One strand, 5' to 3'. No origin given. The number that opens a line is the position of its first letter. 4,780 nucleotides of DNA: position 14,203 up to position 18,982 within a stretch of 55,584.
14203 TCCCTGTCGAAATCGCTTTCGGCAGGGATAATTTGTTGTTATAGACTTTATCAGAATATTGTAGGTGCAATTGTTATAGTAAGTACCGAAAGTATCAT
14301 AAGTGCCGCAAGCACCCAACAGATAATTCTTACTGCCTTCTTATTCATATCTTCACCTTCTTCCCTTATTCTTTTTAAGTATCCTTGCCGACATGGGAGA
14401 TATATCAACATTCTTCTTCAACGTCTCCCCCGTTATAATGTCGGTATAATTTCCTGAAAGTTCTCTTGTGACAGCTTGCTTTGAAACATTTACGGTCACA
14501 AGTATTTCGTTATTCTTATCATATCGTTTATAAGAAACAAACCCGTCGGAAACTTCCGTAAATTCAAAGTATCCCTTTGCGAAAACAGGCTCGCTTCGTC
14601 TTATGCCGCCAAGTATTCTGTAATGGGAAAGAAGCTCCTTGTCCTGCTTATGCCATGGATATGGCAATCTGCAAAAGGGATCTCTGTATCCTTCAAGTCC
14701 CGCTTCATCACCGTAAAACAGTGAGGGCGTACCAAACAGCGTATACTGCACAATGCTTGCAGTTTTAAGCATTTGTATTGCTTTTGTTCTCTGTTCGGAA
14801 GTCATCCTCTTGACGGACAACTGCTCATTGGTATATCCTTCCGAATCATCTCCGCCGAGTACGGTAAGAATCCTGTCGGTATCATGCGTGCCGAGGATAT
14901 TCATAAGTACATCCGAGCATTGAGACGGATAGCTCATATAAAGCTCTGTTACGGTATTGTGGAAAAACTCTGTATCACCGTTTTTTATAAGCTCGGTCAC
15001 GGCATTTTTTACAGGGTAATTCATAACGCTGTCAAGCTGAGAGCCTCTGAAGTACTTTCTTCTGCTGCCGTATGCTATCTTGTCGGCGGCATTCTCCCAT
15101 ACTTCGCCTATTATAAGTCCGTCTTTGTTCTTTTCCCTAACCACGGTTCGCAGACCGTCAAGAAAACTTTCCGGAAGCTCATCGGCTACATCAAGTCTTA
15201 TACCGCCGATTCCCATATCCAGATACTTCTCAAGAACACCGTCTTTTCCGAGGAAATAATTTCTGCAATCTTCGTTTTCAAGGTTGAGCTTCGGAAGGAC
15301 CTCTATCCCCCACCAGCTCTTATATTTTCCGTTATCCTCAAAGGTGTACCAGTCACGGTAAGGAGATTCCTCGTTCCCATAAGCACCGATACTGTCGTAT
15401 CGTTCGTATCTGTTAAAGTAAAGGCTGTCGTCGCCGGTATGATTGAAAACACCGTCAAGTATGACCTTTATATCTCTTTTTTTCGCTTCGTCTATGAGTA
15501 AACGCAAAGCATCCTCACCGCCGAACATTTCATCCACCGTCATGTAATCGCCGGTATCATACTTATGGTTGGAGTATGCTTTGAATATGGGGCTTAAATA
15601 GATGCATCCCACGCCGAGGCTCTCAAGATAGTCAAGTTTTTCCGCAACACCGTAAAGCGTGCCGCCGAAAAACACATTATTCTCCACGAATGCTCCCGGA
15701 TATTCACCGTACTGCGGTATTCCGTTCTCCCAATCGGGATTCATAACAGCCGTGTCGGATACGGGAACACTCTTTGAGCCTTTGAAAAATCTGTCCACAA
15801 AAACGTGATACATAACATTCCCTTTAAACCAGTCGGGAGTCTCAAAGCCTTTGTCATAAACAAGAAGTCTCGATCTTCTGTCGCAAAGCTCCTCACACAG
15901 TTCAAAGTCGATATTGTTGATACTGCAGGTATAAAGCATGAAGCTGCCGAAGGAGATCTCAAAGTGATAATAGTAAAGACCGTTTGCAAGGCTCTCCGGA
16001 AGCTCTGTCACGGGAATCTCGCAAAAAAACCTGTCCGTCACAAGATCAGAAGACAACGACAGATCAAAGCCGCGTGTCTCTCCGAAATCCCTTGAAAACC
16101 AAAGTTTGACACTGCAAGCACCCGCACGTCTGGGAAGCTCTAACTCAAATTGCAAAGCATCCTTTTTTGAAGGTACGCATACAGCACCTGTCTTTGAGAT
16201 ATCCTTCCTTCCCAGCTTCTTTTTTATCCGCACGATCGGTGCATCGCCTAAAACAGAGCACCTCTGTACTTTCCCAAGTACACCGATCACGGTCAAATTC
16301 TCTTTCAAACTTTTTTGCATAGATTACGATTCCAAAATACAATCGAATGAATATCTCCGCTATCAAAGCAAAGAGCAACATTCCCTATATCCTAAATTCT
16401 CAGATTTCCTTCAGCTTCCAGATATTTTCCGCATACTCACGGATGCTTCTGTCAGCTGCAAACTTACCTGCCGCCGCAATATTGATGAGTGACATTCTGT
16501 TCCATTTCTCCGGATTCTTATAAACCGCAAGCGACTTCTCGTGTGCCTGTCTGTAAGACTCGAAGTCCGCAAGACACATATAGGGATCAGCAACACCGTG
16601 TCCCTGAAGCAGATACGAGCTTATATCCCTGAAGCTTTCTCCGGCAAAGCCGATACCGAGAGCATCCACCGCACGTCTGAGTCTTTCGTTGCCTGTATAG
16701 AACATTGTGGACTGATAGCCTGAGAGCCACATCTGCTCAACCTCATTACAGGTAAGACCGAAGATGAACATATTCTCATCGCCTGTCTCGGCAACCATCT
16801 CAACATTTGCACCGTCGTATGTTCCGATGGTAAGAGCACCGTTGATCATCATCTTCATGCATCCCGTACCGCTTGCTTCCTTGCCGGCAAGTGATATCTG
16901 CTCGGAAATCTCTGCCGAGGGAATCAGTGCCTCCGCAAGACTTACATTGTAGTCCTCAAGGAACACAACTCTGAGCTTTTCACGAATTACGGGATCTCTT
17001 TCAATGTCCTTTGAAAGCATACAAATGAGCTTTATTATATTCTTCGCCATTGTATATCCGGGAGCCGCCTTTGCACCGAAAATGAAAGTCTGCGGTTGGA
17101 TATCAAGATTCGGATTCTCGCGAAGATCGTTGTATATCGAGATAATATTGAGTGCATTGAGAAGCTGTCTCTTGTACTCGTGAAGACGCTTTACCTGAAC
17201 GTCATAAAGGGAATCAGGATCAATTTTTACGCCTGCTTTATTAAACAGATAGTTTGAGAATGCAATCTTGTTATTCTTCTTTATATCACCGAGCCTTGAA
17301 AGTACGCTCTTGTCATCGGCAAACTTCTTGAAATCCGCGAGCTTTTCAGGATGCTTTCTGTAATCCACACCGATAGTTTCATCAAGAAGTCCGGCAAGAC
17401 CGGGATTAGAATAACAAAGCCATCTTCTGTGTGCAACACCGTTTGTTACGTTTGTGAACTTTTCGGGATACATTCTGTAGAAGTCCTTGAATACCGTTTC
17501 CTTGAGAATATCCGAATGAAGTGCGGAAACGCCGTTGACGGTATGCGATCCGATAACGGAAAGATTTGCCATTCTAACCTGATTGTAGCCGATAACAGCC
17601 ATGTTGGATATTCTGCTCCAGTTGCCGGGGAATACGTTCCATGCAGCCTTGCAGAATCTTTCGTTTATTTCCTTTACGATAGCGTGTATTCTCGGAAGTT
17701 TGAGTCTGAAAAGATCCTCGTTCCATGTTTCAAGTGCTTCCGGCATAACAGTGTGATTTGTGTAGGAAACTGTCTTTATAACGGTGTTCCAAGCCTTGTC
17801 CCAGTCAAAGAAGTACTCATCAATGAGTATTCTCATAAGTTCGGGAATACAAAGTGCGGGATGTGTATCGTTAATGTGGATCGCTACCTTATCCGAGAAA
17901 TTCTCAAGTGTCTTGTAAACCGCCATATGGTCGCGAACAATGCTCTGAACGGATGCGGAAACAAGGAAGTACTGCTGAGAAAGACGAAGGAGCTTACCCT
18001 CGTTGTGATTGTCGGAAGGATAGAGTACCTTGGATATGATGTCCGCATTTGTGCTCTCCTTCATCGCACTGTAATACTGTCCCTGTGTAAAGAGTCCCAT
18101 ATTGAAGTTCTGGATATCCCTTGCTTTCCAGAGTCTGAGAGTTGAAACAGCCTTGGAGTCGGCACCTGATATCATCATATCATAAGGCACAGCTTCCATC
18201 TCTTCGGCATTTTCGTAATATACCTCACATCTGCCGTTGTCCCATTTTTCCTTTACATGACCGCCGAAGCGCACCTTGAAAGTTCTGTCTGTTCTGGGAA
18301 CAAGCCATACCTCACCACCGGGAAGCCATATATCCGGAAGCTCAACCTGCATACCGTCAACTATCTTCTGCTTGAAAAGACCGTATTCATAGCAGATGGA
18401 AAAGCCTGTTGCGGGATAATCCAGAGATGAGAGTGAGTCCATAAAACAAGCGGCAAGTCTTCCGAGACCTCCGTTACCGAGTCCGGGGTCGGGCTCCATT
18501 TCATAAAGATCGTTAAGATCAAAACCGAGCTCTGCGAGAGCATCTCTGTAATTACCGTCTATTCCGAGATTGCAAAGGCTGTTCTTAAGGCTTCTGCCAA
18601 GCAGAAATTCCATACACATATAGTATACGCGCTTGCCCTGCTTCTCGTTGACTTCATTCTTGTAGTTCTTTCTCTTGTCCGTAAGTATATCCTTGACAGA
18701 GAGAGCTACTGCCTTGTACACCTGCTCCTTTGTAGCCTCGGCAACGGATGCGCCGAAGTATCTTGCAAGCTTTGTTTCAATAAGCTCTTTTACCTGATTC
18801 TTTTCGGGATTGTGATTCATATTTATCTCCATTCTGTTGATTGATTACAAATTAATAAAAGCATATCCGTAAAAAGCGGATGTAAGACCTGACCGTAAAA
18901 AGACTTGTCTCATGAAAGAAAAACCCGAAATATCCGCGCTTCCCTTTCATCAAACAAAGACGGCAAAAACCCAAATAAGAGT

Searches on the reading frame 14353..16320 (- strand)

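Call 66: search_protein_families(library=pfam, proteins=[window:14353-16320:-], max_evalue=0.00001)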
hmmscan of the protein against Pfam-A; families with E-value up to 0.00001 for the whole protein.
window:14353-16320:- (655 aa): 1 family
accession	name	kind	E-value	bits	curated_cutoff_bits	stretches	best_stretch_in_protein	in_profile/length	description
PF00128.31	Alpha-amylase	-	6.5e-54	184.3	22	1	207-554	3-361/446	Alpha amylase, catalytic domain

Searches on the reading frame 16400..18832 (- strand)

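Call 67: search_protein_families(library=pfam, proteins=[window:16400-18832:-], max_evalue=0.00001)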
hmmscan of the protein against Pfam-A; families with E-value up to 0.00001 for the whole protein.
window:16400-18832:- (810 aa): 1 family
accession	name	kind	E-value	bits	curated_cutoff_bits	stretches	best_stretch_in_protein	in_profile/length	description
PF00343.26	Phosphorylase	-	1e-302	1006.3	27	1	99-807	1-713/713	Carbohydrate phosphorylase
